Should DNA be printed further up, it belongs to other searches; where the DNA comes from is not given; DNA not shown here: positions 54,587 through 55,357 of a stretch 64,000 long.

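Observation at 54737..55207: AccB (BCCP) has Asn at the biotin-attachment Lys position (codon AAT at 54872-54874)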

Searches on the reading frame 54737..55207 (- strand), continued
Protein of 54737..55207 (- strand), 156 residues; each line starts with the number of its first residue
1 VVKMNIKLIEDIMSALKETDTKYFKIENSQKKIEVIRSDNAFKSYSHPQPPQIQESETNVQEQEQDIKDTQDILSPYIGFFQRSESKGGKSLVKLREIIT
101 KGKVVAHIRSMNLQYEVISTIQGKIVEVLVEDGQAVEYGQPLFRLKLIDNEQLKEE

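Call 32: find_homologous_proteins(query=A3, max_evalue=1e-10)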
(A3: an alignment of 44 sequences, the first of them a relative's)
Query A3 (44 sequences) (153 aa, profile of the alignment): 2813 proteins with E <= 1e-10 among 5395 candidates; the best 120 are listed.
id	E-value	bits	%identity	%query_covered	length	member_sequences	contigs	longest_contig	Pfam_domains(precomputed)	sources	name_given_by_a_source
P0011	5.6e-47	178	52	97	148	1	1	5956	PF00364.29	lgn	-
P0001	1.3e-46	176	100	100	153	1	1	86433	PF00364.29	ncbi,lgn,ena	-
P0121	2.3e-46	176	49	63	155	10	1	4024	PF00364.29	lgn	-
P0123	5.0e-45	171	39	93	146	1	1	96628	PF00364.29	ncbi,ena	-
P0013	5.1e-45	171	49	95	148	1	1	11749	PF00364.29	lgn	-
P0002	5.8e-45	171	59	97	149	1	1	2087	PF00364.29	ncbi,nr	ncbi:MAG: acetyl-CoA carboxylase biotin carboxyl carrier protein [bacterium]|nr:MAG: acetyl-CoA carb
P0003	7.1e-45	171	60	95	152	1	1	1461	PF25984.1,PF00364.29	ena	-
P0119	1.9e-44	169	35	93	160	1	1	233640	PF00364.29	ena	-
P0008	2.0e-44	169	56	95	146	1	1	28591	PF25984.1,PF00364.29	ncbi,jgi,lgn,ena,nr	ncbi:MAG: biotin/lipoyl-binding protein [Spirochaetota bacterium]|nr:biotin/lipoyl-binding protein [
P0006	4.1e-44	168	56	97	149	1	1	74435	PF25984.1,PF00364.29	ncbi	-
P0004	4.5e-44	168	59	93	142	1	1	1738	PF00364.29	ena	-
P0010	5.7e-44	168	54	95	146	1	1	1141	PF00364.29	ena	-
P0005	7.1e-44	168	56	95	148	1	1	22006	PF00364.29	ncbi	-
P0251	2.7e-43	166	42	93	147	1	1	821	PF00364.29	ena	-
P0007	3.8e-43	165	58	94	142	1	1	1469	PF25984.1,PF00364.29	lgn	-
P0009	9.6e-43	164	54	97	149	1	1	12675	PF25984.1,PF00364.29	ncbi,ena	-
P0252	1.3e-42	163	36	93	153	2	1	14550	PF00364.29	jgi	jgi:biotin carboxyl carrier protein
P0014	3.8e-42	162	36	92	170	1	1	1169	PF00364.29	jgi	jgi:biotin carboxyl carrier protein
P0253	7.0e-42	161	57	48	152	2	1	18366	PF00364.29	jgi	-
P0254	4.5e-41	159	38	88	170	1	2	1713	PF00364.29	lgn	-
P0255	5.0e-41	158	49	97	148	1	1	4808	PF00364.29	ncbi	-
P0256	5.3e-41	158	55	48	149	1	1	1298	PF00364.29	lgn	-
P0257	8.4e-40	154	52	52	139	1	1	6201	PF00364.29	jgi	-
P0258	1.3e-39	154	46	97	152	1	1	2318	PF00364.29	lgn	-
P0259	1.5e-39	154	33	93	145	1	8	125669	PF00364.29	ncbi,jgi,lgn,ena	jgi:biotin carboxyl carrier protein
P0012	1.8e-38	150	63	80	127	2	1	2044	PF00364.29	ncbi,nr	ncbi:MAG: biotin/lipoyl-binding protein, partial [Spirochaetota bacterium]|nr:biotin/lipoyl-binding 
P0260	2.5e-38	150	28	93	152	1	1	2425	PF25984.1,PF00364.29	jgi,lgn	-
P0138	5.0e-38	149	45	50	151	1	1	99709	PF00364.29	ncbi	ncbi:MAG: acetyl-CoA carboxylase biotin carboxyl carrier protein [Brevinema sp.]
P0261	5.5e-38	148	40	56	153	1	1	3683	PF25984.1,PF00364.29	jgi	jgi:acetyl-CoA carboxylase biotin carboxyl carrier protein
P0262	5.7e-38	148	34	90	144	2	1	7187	PF00364.29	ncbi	-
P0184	8.1e-38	148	42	50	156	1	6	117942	PF00364.29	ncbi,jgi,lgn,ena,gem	ncbi:MAG: biotin/lipoyl-containing protein [Brevinematales bacterium]|jgi:acetyl-CoA carboxylase bio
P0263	8.8e-38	148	29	93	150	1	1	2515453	PF25984.1,PF00364.29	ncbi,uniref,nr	ncbi:acetyl-CoA carboxylase biotin carboxyl carrier protein [Thermospira aquatica]|uniref:Biotin/lip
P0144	9.8e-38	148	35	93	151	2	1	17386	PF00364.29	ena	-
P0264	1.8e-37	147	30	94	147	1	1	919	PF25984.1,PF00364.29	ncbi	-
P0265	4.9e-37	145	44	48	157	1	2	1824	PF00364.29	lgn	-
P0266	6.4e-37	145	29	95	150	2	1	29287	PF25984.1,PF00364.29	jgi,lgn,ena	-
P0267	6.8e-37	145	33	93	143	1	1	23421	PF25984.1,PF00364.29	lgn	-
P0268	9.9e-37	144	31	93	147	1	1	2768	PF25984.1,PF00364.29,PF06898.17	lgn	-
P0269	1.1e-36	144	30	94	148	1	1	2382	PF25984.1,PF00364.29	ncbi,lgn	ncbi:MAG: acetyl-CoA carboxylase biotin carboxyl carrier protein [Brevinematales bacterium]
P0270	1.1e-36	144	36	81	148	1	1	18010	PF00364.29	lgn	-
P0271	1.3e-36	144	37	81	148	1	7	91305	PF00364.29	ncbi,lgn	ncbi:MAG: acetyl-CoA carboxylase biotin carboxyl carrier protein [Brevinematia bacterium]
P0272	1.8e-36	144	47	49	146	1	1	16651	PF25984.1,PF00364.29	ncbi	-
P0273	1.9e-36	143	27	94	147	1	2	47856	PF00364.29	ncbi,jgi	jgi:acetyl-CoA carboxylase biotin carboxyl carrier protein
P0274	2.0e-36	143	27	93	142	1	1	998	PF25984.1,PF00364.29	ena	-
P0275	2.4e-36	143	32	94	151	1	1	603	PF00364.29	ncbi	-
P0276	2.7e-36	143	38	63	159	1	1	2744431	PF00364.29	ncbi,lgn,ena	-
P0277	2.8e-36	143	37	81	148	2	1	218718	PF00364.29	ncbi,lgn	-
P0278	2.8e-36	143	33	94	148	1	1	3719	PF25984.1,PF00364.29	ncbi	ncbi:MAG: acetyl-CoA carboxylase biotin carboxyl carrier protein [Brevinematales bacterium]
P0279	3.4e-36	143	40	48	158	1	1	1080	PF00364.29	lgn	-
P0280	3.6e-36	143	38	55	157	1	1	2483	PF25984.1,PF00364.29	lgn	-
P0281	3.6e-36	143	38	48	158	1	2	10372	PF00364.29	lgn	-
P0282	3.7e-36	143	32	93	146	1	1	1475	PF00364.29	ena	-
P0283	3.8e-36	142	43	53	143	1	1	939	PF25984.1,PF00364.29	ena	-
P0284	4.8e-36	142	29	94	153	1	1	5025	PF00364.29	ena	-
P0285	4.8e-36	142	44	46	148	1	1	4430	PF25984.1,PF00364.29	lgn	-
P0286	5.5e-36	142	49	49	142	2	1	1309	PF25984.1,PF00364.29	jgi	-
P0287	5.9e-36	142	29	94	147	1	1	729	PF00364.29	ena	-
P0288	6.1e-36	142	38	52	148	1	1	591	PF00364.29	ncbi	-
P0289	9.8e-36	141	47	51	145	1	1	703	PF25984.1,PF00364.29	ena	-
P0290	1.2e-35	141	42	46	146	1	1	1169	PF00364.29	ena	-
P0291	1.5e-35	141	43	50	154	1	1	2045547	PF00364.29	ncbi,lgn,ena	-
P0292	1.5e-35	141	45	48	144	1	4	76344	PF00364.29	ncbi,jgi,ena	-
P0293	1.5e-35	141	40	48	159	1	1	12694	PF00364.29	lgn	-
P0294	1.6e-35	140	32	94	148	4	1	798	PF25984.1,PF00364.29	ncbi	-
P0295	1.8e-35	140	39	50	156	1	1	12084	PF25984.1,PF00364.29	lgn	-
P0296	2.1e-35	140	38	48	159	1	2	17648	PF00364.29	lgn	-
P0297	2.7e-35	140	42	58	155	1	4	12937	PF00364.29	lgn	-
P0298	2.9e-35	140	37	52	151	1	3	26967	PF25984.1,PF00364.29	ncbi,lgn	-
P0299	3.0e-35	140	36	73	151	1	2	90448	PF00364.29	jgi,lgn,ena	jgi:biotin carboxyl carrier protein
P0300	3.1e-35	140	33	95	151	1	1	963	PF00364.29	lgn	-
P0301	6.3e-35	139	39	50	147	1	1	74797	PF25984.1,PF00364.29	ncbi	ncbi:MAG: acetyl-CoA carboxylase biotin carboxyl carrier protein [Brevinematia bacterium]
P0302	6.8e-35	138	28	94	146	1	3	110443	PF00364.29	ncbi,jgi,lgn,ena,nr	ncbi:MAG: hypothetical protein A2Y33_00535 [Spirochaetes bacterium GWF1_51_8]|nr:MAG: hypothetical p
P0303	8.2e-35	138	41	50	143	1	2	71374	PF25984.1,PF00364.29,PF25919.1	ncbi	-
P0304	1.5e-34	137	38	58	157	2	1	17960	PF00364.29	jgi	jgi:biotin carboxyl carrier protein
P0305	1.6e-34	137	29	93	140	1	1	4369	PF25984.1,PF00364.29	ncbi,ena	-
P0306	1.7e-34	137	31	92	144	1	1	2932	PF00364.29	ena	-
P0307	1.8e-34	137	34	81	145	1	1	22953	PF00364.29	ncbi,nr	ncbi:MAG: hypothetical protein N2258_05545 [Brevinematales bacterium]|nr:hypothetical protein [Brevi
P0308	2.7e-34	137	40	63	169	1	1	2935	PF00364.29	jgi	jgi:biotin carboxyl carrier protein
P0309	3.6e-34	136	30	93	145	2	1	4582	PF25984.1,PF00364.29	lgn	-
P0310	6.4e-34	135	37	52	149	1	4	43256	PF25984.1,PF00364.29,PF06898.17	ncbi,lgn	-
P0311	7.5e-34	135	42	46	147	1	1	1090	PF25984.1,PF00364.29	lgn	-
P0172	8.3e-34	135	27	92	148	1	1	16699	PF00364.29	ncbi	-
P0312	1.2e-33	134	42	48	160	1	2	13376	PF00364.29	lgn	-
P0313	1.4e-33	134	30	94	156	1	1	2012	PF00364.29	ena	-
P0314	1.5e-33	134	40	51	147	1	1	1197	PF00364.29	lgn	-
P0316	4.1e-33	133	34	92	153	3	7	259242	PF00364.29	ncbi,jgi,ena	-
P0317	6.4e-33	132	44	48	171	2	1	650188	PF00364.29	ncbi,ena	-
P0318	7.9e-33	132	29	94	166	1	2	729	PF00364.29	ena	-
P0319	8.6e-33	132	31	94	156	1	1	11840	PF25973.1,PF25984.1,PF00364.29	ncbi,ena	-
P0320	1.0e-32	131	32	94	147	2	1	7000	PF25984.1,PF00364.29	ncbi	-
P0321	1.1e-32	131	40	48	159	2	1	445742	PF25984.1,PF00364.29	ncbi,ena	-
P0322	1.2e-32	131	43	48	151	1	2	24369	PF25984.1,PF00364.29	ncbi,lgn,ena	-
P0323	1.4e-32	131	49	47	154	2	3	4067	PF25984.1,PF00364.29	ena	-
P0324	2.5e-32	130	33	92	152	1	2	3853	PF00364.29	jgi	jgi:acetyl-CoA carboxylase biotin carboxyl carrier protein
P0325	2.8e-32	130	35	94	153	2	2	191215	PF25973.1,PF25984.1,PF00364.29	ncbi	-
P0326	3.0e-32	130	29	92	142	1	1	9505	PF25984.1,PF00364.29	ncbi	-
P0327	3.4e-32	130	31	94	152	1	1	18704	PF25984.1,PF00364.29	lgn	-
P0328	3.4e-32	130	28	93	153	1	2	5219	PF00364.29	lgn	-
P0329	3.5e-32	130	27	94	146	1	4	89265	PF25984.1,PF00364.29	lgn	-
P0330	4.0e-32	129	48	46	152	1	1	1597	PF00364.29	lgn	-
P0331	5.9e-32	129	34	95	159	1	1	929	PF00364.29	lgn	-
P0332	6.5e-32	129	42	50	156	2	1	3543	PF25984.1,PF00364.29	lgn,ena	-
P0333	7.4e-32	129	34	93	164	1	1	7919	PF00364.29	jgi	jgi:oxaloacetate decarboxylase alpha subunit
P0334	8.6e-32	128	44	63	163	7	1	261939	PF25984.1,PF00364.29,PF25997.1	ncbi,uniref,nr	ncbi:acetyl-CoA carboxylase [Pontibacillus chungwhensis BH030062]|uniref:Biotin carboxyl carrier pro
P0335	9.7e-32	128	28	94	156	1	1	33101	PF25984.1,PF00364.29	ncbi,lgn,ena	-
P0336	1.0e-31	128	43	48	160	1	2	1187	PF00364.29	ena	-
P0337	1.0e-31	128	35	93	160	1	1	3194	PF25973.1,PF25984.1,PF00364.29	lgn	-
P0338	1.1e-31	128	47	50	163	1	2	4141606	PF00364.29,PF25997.1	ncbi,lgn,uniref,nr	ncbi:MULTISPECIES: acetyl-CoA carboxylase biotin carboxyl carrier protein [Pontibacillus]|uniref:Bio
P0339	1.3e-31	128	31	93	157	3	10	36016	PF25984.1,PF00364.29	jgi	jgi:acetyl-CoA carboxylase biotin carboxyl carrier protein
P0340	1.4e-31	128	30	94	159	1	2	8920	PF25984.1,PF00364.29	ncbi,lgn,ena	-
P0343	1.9e-31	127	28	93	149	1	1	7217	PF00364.29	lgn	-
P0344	2.1e-31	127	31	95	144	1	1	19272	PF25984.1,PF00364.29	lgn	-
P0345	2.8e-31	127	35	93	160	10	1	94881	PF25973.1,PF25984.1,PF00364.29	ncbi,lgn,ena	-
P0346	3.4e-31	126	34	50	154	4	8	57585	PF25984.1,PF00364.29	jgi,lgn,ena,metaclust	jgi:acetyl-CoA carboxylase biotin carboxyl carrier protein|metaclust:\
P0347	3.8e-31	126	34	93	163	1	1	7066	PF00364.29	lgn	-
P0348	3.8e-31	126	31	93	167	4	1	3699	PF00364.29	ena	-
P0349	4.2e-31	126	32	95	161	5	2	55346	PF25984.1,PF00364.29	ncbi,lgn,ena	-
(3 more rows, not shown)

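Call 34: find_encoding_contigs(protein=P0263, flank=10000, max_places=2)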
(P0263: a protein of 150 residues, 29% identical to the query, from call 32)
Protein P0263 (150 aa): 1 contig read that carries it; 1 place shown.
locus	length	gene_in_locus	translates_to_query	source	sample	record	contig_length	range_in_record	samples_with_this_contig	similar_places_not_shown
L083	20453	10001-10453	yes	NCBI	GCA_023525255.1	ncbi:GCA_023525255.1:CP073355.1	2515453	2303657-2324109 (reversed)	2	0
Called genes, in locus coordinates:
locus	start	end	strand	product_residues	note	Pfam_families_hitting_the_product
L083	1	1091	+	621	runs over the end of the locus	PF13292:DXP_synthase_N, PF00676:E1_dh, PF02775:TPP_enzyme_C (faint), PF02779:Transket_pyr, PF02780:Transketolase_C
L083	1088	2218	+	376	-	PF13185:GAF_2, PF01590:GAF, PF00990:GGDEF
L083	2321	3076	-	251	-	PF01479:S4, PF01728:FtsJ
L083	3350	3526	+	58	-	-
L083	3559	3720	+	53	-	-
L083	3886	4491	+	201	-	-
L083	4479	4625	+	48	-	-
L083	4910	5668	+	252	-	PF00290:Trp_syntA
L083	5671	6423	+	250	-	PF00753:Lactamase_B, PF23023:Anti-Pycsar_Apyc1 (weak), PF12706:Lactamase_B_2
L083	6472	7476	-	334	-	PF01116:F_bP_aldolase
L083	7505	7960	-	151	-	-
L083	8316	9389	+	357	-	PF01321:Creatinase_N, PF00557:Peptidase_M24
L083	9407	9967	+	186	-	PF08207:EFP_N, PF01132:EFP, PF09285:Elong-fact-P_C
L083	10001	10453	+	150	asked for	PF00364:Biotin_lipoyl, PF25984:BSH_YknX (weak)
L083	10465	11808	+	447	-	PF00289:Biotin_carb_N, PF02222:ATP-grasp, PF02786:CPSase_L_D2, PF02785:Biotin_carb_C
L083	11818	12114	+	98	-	PF03780:Asp23 (weak)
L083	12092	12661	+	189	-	-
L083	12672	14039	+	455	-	PF01225:Mur_ligase, PF08245:Mur_ligase_M, PF02875:Mur_ligase_C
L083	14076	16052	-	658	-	PF00270:DEAD (faint), PF04851:ResIII, PF17757:UvrB_inter, PF27431:UvrB_3rd, PF00271:Helicase_C, PF12344:UvrB, PF02151:UVR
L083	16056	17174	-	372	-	PF13360:PQQ_2 (faint)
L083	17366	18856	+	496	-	PF07228:SpoIIE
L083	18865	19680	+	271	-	-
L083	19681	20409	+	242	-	-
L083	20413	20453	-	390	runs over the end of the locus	PF13487:HD_5, PF01966:HD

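Call 35: find_encoding_contigs(protein=P0138, flank=10000, max_places=2)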
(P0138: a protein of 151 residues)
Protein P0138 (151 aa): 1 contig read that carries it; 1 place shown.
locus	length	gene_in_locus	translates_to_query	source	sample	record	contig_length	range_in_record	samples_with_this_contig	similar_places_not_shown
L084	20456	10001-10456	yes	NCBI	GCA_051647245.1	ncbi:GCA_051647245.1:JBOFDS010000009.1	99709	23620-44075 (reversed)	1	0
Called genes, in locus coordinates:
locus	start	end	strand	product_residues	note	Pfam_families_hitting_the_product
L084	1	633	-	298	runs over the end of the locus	PF04166:PdxA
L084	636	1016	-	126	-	PF04519:Bactofilin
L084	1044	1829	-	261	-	-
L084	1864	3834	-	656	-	PF20250:FapA_N, PF03961:FapA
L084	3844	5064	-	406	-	PF04963:Sigma54_CBD, PF04552:Sigma54_DBD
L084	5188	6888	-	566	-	-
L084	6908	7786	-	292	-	PF12895:ANAPC3 (faint), PF00515:TPR_1 (faint), PF13181:TPR_8 (faint), PF13424:TPR_12 (faint), PF13428:TPR_14 (faint), PF13432:TPR_16 (faint), PF07719:TPR_2 (weak), PF13174:TPR_6 (weak), +1 more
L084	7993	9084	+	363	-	PF01321:Creatinase_N (weak), PF00557:Peptidase_M24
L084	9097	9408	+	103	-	-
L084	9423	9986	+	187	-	PF08207:EFP_N, PF01132:EFP, PF09285:Elong-fact-P_C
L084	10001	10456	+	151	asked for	PF00364:Biotin_lipoyl (weak)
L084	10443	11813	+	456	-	PF00289:Biotin_carb_N, PF02222:ATP-grasp, PF02786:CPSase_L_D2, PF07478:Dala_Dala_lig_C (weak), PF02785:Biotin_carb_C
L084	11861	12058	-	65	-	PF04324:Fer2_BFD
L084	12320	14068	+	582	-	PF00672:HAMP, PF00211:Guanylate_cyc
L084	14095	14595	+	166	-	-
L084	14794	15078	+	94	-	PF00216:Bac_DNA_binding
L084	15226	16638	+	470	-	PF05496:RuvB_N (faint), PF13177:DNA_pol3_delta2, PF00004:AAA, PF07728:AAA_5 (faint), PF13401:AAA_22 (faint), PF22608:DNAX_ATPase_lid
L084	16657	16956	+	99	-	PF02575:YbaB_DNA_bd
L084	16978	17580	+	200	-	PF13662:Toprim_4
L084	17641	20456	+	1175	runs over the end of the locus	PF01855:POR_N, PF17147:PFOR_II, PF01558:POR, PF10371:EKR, PF12838:Fer4_7, PF13187:Fer4_9, PF13484:Fer4_16, PF02775:TPP_enzyme_C, +6 more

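Call 50: predict_structure(alignment_id=A3)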
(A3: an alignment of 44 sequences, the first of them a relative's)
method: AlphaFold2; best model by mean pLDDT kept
length: 153 residues; sequences in the alignment: 44
mean_pLDDT: 86.7   pTM: 0.58
mean pLDDT of the five models: 86.7, 85.9, 85.6, 84.7, 81.8
residues with pLDDT >= 90: 77; 70-90: 50; 50-70: 26; < 50: 0
segments of 3 or more residues with pLDDT < 50: none
pLDDT, mean of each block of 10 residues (from residue 1): 83 82 86 72 69 63 81 98 95 97 97 97 97 98 89 72
secondary structure, 60 per line:
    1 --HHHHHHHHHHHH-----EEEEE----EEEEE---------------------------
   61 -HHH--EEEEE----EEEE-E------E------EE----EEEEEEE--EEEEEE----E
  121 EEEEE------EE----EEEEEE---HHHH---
elements in order: H3-14 E20-24 E29-33 E67-71 E76-79 E101-107 E110-115 E120-125 E138-143 H147-150

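Call 53: fold_search(model_id=the predicted structure, library=pdb)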
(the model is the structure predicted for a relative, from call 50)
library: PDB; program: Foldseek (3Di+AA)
matches with E <= 10: 343; with E <= 0.001: 25
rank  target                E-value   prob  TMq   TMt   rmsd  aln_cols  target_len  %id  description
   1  1bdo                  1.1e-06  1.00  0.48  0.90   1.0        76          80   25  STRUCTURE OF THE BIOTINYL DOMAIN OF ACETYL-COENZYME A CARBOXYLASE DETERMINED BY MAD PHASING (released 1996-08-01)
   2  4hr7_G                7.2e-06  1.00  0.49  0.95   0.8        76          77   25  Crystal Structure of Biotin Carboxyl Carrier Protein-Biotin Carboxylase Complex from E.coli (released 2013-03-13)
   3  9a87                  7.2e-06  1.00  0.48  0.90   1.0        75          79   32  The structure of C-terminal domain of the Arabidopsis BCCP1 (released 2025-04-09)
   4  1a6x_MODEL_1_A        2.8e-05  1.00  0.47  0.79   1.6        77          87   25  STRUCTURE OF THE APO-BIOTIN CARBOXYL CARRIER PROTEIN (APO-BCCP87) OF ESCHERICHIA COLI ACETYL-COA CARBOXYLASE,  (released 1998-10-14)
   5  5gua                  3.2e-05  1.00  0.43  0.87   1.4        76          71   25  Structure of biotin carboxyl carrier protein from pyrococcus horikoshi OT3 (delta N79) A138Y mutant (released 2017-08-30)
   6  4hr7_D                5.2e-05  1.00  0.46  0.87   2.1        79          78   25  Crystal Structure of Biotin Carboxyl Carrier Protein-Biotin Carboxylase Complex from E.coli (released 2013-03-13)
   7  9yx0_A                6.8e-05  1.00  0.40  0.11  15.2       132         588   17  Structure of the 3-methylcrotonyl-coenzyme A carboxylase from Mycobacterium smegmatis (released 2025-11-26)
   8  5gu8                  7.2e-05  1.00  0.42  0.86   1.3        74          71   27  Structure of biotin carboxyl carrier protein from pyrococcus horikoshi OT3 (delta N79) wild type (released 2017-08-30)
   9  2evb                  7.6e-05  1.00  0.43  0.84   1.5        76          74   26  Structure of Biotin Carboxyl Carrier Protein (74Val start) from Pyrococcus horikoshi OT3 Ligand Free Form I (released 2006-05-01)
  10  2d5d_A                9.4e-05  1.00  0.41  0.87   1.4        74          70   27  Structure of Biotin Carboxyl Carrier Protein (74Val start) from Pyrococcus horikoshi OT3 Ligand Free Form II (released 2006-05-01)
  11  2ejf_C                1.2e-04  1.00  0.43  0.91   1.2        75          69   27  Crystal Structure Of The Biotin Protein Ligase (Mutations R48A and K111A) and Biotin Carboxyl Carrier Protein Complex  (released 2008-03-18)
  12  9yx1_A                2.0e-04  1.00  0.43  0.13  11.7       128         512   17  Structure of the long chain acyl-CoA carboxylase complex from Mycobacterium smegmatis (released 2025-11-26)
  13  4rcn_B                2.4e-04  1.00  0.43  0.07   6.6        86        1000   19  Structure and function of a single-chain, multi-domain long-chain acyl-coa carboxylase (released 2014-11-05)
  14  5gu9                  2.8e-04  1.00  0.42  0.87   1.2        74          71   26  Structure of biotin carboxyl carrier protein from pyrococcus horikoshi OT3 (delta N79) A138I mutant (released 2017-08-30)
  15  4rcn_A                3.5e-04  1.00  0.43  0.07   6.9        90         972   19  Structure and function of a single-chain, multi-domain long-chain acyl-coa carboxylase (released 2014-11-05)
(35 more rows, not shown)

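Call 54: find_encoding_contigs(protein=P0123, flank=10000, max_places=2)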
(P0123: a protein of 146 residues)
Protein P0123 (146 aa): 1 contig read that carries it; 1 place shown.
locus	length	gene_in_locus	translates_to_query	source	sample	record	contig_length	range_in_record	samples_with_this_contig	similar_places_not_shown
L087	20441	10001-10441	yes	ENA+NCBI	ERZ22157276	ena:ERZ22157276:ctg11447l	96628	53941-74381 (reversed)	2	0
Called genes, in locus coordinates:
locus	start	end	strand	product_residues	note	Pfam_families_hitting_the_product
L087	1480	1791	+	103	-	-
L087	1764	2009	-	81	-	-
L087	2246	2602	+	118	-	-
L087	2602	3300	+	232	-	PF12762:DDE_Tnp_IS1595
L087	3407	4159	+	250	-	-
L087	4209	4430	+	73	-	-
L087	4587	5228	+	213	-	PF26618:DUF8196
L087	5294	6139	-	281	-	-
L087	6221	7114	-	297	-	PF01551:Peptidase_M23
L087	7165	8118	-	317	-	PF08551:DUF1751, PF01694:Rhomboid, PF20216:DUF6576 (weak)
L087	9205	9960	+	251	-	PF01325:Fe_dep_repress, PF01047:MarR (faint), PF02742:Fe_dep_repr_C, PF04023:FeoA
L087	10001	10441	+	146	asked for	PF00364:Biotin_lipoyl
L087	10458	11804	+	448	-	PF00289:Biotin_carb_N, PF02222:ATP-grasp (weak), PF02786:CPSase_L_D2, PF07478:Dala_Dala_lig_C, PF02785:Biotin_carb_C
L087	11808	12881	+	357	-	-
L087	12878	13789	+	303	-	-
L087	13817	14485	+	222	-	PF10502:Peptidase_S26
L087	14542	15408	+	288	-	-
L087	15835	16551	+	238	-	PF26618:DUF8196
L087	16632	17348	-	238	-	PF00557:Peptidase_M24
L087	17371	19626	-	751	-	PF00999:Na_H_Exchanger, PF02254:TrkA_N, PF00359:PTS_EIIA_2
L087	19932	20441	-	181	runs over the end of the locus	-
